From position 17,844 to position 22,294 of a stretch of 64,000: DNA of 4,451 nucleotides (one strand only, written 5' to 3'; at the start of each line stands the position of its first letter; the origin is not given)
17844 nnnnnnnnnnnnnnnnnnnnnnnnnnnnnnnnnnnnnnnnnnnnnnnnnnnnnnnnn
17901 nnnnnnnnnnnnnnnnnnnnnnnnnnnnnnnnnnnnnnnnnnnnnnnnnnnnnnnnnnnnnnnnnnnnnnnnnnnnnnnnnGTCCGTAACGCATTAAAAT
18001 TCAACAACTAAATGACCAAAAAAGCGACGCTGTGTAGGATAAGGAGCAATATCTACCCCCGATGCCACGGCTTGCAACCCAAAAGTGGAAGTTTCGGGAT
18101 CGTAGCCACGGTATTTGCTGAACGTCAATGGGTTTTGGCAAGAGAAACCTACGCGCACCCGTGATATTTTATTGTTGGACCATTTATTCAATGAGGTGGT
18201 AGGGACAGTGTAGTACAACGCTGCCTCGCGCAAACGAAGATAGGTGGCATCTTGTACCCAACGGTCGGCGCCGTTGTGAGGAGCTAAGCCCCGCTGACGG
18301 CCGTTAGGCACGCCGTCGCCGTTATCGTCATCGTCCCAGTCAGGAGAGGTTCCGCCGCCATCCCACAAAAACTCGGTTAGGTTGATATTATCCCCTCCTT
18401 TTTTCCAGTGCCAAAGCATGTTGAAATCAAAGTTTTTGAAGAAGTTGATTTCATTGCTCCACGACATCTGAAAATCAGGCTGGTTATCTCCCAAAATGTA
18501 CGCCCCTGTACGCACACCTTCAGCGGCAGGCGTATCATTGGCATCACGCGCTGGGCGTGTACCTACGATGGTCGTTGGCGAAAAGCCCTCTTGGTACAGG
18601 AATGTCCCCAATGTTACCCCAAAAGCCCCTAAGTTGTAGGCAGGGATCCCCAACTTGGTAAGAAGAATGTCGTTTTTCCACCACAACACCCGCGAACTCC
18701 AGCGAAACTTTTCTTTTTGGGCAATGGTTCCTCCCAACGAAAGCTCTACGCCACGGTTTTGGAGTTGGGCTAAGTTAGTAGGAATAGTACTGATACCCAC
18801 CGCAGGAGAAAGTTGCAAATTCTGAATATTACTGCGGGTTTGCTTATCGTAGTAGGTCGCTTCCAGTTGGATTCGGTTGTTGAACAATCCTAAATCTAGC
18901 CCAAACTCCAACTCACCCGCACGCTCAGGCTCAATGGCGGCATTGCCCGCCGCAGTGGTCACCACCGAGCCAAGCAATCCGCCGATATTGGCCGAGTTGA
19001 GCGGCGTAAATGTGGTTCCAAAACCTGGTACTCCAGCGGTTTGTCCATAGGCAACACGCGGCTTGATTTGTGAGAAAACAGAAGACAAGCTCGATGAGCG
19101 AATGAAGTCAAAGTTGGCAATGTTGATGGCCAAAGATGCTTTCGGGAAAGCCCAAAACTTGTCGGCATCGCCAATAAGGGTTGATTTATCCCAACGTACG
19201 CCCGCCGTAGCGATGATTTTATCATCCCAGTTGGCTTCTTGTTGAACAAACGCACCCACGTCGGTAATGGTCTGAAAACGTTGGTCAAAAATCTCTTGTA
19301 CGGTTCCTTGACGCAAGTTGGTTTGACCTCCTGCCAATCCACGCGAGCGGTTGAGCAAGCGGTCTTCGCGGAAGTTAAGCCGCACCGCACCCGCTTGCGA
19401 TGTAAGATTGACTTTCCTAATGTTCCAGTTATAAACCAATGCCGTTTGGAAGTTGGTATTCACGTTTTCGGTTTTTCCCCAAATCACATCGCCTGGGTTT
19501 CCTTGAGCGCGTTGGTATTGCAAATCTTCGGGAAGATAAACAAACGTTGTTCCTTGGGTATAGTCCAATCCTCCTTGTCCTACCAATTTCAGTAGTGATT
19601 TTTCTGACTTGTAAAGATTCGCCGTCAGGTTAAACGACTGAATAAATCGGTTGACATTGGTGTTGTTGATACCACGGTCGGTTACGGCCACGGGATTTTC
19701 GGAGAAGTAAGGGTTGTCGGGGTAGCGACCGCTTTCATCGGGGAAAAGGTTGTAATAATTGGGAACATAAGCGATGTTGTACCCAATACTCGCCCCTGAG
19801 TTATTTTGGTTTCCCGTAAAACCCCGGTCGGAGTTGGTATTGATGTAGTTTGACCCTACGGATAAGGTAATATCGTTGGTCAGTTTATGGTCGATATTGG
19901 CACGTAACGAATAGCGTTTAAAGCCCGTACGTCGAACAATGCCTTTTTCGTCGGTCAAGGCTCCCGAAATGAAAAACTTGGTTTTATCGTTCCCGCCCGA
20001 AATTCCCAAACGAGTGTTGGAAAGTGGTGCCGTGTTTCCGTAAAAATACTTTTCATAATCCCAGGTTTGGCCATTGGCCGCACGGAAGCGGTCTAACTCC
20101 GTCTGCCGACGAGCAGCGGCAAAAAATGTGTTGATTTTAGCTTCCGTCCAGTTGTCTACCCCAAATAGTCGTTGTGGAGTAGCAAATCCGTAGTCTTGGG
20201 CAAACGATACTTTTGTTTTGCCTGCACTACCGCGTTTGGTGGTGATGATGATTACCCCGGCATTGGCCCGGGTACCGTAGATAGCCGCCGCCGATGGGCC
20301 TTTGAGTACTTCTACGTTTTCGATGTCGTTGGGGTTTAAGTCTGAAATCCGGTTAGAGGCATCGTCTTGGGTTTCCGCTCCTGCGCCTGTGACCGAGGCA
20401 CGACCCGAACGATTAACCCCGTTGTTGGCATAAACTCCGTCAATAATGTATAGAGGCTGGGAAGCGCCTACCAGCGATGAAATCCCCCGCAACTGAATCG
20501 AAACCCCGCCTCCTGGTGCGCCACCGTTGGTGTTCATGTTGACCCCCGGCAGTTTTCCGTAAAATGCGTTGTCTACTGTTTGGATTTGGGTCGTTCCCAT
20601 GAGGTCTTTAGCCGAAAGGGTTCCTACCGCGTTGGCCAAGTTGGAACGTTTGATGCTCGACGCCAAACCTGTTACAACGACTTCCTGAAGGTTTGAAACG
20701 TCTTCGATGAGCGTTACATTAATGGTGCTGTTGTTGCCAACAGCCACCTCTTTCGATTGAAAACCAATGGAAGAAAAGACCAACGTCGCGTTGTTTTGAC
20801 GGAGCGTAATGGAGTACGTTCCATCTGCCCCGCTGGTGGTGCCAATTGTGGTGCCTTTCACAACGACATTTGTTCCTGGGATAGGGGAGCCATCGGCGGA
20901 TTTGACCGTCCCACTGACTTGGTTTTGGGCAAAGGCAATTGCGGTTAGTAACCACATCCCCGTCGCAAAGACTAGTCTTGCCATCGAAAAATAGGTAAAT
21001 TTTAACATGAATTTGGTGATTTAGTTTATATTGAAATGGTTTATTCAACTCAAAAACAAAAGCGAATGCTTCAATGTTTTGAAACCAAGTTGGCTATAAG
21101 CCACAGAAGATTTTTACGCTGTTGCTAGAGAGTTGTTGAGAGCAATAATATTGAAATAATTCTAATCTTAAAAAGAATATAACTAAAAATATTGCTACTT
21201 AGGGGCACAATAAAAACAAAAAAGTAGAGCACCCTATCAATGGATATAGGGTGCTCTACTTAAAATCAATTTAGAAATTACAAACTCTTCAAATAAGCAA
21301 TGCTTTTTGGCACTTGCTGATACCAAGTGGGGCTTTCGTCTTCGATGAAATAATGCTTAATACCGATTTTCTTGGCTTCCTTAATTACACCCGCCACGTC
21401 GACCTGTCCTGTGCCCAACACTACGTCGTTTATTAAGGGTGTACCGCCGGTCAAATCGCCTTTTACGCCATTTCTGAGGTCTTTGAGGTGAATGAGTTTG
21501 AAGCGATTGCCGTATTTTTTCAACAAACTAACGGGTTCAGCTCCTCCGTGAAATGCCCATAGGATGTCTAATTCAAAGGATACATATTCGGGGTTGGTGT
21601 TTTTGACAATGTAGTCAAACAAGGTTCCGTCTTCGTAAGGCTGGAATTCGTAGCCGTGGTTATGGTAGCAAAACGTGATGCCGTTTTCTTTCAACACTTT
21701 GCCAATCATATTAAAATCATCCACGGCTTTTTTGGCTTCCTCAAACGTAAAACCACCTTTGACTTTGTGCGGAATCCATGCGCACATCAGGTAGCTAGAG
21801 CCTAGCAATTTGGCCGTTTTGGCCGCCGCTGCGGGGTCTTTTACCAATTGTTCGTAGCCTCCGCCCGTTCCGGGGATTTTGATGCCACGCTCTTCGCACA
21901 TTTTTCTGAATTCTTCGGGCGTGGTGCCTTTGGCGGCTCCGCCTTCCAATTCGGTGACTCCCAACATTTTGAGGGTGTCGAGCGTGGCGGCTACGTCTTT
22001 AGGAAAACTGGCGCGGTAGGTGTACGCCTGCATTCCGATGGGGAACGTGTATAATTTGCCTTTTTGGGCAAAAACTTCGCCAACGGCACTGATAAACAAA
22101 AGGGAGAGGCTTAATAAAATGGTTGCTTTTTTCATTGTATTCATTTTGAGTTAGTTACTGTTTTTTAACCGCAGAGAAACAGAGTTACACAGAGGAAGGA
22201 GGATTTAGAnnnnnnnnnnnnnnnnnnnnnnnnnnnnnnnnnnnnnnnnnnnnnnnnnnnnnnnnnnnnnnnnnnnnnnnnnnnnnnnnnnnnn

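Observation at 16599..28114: SusC/SusD locus without glycoside hydrolases but with a periplasmic oxidative module, an acetylesterase and a sulfatase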

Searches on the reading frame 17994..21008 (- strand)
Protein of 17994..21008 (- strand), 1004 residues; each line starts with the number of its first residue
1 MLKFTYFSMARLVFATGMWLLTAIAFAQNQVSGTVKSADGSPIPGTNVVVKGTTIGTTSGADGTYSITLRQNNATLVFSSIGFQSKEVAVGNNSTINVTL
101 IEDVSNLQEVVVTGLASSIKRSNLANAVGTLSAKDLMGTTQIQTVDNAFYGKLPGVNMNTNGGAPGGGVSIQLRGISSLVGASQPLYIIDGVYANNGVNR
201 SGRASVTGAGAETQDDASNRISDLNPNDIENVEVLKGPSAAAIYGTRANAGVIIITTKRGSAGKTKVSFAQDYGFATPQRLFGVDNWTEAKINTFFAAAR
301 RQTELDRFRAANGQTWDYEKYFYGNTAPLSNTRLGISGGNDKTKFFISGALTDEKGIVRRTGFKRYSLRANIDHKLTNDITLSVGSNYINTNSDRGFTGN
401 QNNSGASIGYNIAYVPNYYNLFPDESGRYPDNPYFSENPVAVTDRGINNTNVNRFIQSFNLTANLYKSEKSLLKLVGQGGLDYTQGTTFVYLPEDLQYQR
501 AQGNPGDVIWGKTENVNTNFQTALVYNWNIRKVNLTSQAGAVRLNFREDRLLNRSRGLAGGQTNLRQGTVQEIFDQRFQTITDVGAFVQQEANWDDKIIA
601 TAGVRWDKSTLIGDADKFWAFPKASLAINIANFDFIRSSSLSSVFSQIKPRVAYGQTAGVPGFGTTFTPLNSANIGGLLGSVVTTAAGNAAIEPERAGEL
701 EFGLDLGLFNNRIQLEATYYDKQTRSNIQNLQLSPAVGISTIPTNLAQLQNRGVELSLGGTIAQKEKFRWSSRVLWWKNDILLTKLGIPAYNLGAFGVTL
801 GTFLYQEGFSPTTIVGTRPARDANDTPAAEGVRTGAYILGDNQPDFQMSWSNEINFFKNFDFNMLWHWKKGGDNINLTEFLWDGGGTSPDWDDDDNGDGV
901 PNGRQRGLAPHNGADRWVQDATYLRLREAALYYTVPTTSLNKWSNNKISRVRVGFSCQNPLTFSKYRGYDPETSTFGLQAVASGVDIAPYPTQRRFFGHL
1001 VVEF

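Call 3: search_protein_families(library=pfam, proteins=[window:17994-21008:-], max_evalue=0.01)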
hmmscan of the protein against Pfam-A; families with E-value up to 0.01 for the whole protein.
window:17994-21008:- (1004 aa): 3 families
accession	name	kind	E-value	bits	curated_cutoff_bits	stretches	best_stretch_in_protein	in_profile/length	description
PF13715.12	CarbopepD_reg_2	-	8.9e-18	64.6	32.2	1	31-112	1-88/88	CarboxypepD_reg-like domain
PF07715.20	Plug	-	6.3e-17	62.5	23.9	1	123-252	4-107/107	TonB-dependent Receptor Plug Domain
PF13620.12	CarboxypepD_reg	-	1.6e-13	51.2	32.3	1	30-100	1-81/82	Carboxypeptidase regulatory-like domain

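Call 8: search_protein_families(library=ncbifam, proteins=[window:17994-21008:-], max_evalue=0.001)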
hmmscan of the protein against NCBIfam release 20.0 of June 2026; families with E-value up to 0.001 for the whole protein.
window:17994-21008:- (1004 aa): 4 families
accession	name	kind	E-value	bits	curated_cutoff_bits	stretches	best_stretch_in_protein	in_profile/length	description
TIGR04056.1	OMP_RagA_SusC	subfamily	4.5e-167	558.2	368.25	1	30-1004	2-981/981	SusC/RagA family TonB-linked outer membrane protein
TIGR04057.1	SusC_RagA_signa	signature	1.2e-14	53.8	46.2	1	228-258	1-31/31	SusC/RagA subfamily TonB-dependent outer membrane receptor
NF053692.1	BamP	equivalog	1.8e-06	27.5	230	1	18-115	10-113/251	BamP family beta-barrel-assembly machinery protein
NF049945.1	TonB_dep_FCYXU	equivalog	0.00073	18.2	825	0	171-262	83-171/697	TonB-dependent receptor, FCYXU motif-type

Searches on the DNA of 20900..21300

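Call 68: search_rna_families(source=window, start=20900, end=21300, threshold=evalue, max_evalue=1)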
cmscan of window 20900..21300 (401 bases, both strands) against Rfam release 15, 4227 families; matches with E-value up to 1: 10.
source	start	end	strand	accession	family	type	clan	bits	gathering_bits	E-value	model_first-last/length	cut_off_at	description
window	21198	21262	+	RF02495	ohsC_RNA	Gene; antitoxin;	-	23.6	50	0.22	1-77/77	no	Oppression of Hydrophobic ORF by sRNA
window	21214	21279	-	RF00236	ctRNA_pGA1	Gene; antisense;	-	22.3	45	0.031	1-79/79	no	ctRNA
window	21209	21269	+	RF00746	mir-454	Gene; miRNA;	-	22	60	0.019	1-103/103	no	mir-454 microRNA precursor family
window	21220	21263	+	RF01666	rox2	Cis-reg;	-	21.8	55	0.27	1-71/71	no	Drosophila rox2 ncRNA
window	21215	21300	-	RF02862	sRNA_1300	Gene; sRNA;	-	21.1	48.8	0.01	146-231/231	5'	Enterococcus sRNA 1300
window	21223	21260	-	RF03306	mir-3923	Gene; miRNA;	-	19.7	94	0.42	1-83/83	no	mir-3923 microRNA precursor family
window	21221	21261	+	RF04157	MIR9486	Gene; miRNA;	-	18.5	100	0.37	1-119/119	no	MIR9486 microRNA precursor family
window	21214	21274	-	RF00746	mir-454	Gene; miRNA;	-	17.1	60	0.47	1-103/103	no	mir-454 microRNA precursor family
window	21219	21262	-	RF03758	mir-2756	Gene; miRNA;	-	16.7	61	0.86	1-78/78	no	mir-2756 microRNA precursor family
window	21220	21261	-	RF04127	MIR8007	Gene; miRNA;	-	16.5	195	0.87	1-226/226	no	MIR8007 microRNA precursor family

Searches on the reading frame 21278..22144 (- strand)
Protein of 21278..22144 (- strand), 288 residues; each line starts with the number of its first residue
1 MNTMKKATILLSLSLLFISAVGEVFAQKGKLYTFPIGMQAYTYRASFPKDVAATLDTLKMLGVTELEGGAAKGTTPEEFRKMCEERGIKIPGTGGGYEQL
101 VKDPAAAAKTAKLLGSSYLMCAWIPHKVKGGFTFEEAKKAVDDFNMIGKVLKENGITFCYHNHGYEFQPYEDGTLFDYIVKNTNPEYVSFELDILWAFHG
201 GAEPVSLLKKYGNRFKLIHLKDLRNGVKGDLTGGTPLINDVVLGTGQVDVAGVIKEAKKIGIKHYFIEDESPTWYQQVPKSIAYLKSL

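Call 3: search_protein_families(library=pfam, proteins=[window:21278-22144:-], max_evalue=0.01)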
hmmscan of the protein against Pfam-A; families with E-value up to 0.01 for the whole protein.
window:21278-22144:- (288 aa): 1 family
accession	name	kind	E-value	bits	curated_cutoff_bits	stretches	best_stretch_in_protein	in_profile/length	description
PF01261.30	AP_endonuc_2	-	3.4e-14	53.6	31.1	1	74-287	28-248/249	Xylose isomerase-like TIM barrel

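Call 8: search_protein_families(library=ncbifam, proteins=[window:21278-22144:-], max_evalue=0.001)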
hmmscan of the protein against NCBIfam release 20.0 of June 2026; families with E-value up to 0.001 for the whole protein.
window:21278-22144:- (288 aa): 1 family
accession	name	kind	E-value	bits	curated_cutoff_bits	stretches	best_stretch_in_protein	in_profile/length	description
TIGR04379.1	myo_inos_iolE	equivalog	4.3e-15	56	290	1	125-232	116-221/290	myo-inosose-2 dehydratase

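Call 10: search_solved_structures(query=window:21278-22144:-, max_evalue=0.01)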
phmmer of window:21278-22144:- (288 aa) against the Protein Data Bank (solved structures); distinct sequences matched with E-value up to 0.01: 8.
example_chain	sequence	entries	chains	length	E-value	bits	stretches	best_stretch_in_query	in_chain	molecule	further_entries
8tct_A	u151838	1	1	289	1.1e-27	100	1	69-233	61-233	Sugar phosphate isomerase/epimerase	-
8tcs_D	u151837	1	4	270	6.7e-27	97.4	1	51-235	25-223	Xylose isomerase-like TIM barrel domain-containing protein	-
8tcd_B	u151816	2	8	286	6.9e-27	97.4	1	50-234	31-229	Sugar phosphate isomerase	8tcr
3l23_A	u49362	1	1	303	1.2e-18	70.4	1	105-223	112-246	Sugar phosphate isomerase/epimerase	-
3obe_A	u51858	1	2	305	2.6e-17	66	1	135-286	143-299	Sugar phosphate isomerase/epimerase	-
8bvk_A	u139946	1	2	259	6.6e-10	41.7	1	33-277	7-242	Xylose isomerase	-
3p6l_A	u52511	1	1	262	7.9e-08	34.8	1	79-280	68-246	Sugar phosphate isomerase/epimerase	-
3lmz_A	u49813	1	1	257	4.6e-06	29.1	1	147-260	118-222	Putative sugar isomerase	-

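Call 38: search_solved_structures(query=window:21278-22144:-, max_evalue=1e-15, show_alignments=3)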
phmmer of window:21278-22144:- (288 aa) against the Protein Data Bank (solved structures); distinct sequences matched with E-value up to 1e-15: 5.
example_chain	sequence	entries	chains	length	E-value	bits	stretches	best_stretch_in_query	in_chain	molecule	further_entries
8tct_A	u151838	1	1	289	1.1e-27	100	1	69-233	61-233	Sugar phosphate isomerase/epimerase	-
8tcs_D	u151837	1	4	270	6.7e-27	97.4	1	51-235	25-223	Xylose isomerase-like TIM barrel domain-containing protein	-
8tcd_B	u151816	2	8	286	6.9e-27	97.4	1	50-234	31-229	Sugar phosphate isomerase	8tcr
3l23_A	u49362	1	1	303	1.2e-18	70.4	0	105-223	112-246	Sugar phosphate isomerase/epimerase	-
3obe_A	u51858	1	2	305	2.6e-17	66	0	135-286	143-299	Sugar phosphate isomerase/epimerase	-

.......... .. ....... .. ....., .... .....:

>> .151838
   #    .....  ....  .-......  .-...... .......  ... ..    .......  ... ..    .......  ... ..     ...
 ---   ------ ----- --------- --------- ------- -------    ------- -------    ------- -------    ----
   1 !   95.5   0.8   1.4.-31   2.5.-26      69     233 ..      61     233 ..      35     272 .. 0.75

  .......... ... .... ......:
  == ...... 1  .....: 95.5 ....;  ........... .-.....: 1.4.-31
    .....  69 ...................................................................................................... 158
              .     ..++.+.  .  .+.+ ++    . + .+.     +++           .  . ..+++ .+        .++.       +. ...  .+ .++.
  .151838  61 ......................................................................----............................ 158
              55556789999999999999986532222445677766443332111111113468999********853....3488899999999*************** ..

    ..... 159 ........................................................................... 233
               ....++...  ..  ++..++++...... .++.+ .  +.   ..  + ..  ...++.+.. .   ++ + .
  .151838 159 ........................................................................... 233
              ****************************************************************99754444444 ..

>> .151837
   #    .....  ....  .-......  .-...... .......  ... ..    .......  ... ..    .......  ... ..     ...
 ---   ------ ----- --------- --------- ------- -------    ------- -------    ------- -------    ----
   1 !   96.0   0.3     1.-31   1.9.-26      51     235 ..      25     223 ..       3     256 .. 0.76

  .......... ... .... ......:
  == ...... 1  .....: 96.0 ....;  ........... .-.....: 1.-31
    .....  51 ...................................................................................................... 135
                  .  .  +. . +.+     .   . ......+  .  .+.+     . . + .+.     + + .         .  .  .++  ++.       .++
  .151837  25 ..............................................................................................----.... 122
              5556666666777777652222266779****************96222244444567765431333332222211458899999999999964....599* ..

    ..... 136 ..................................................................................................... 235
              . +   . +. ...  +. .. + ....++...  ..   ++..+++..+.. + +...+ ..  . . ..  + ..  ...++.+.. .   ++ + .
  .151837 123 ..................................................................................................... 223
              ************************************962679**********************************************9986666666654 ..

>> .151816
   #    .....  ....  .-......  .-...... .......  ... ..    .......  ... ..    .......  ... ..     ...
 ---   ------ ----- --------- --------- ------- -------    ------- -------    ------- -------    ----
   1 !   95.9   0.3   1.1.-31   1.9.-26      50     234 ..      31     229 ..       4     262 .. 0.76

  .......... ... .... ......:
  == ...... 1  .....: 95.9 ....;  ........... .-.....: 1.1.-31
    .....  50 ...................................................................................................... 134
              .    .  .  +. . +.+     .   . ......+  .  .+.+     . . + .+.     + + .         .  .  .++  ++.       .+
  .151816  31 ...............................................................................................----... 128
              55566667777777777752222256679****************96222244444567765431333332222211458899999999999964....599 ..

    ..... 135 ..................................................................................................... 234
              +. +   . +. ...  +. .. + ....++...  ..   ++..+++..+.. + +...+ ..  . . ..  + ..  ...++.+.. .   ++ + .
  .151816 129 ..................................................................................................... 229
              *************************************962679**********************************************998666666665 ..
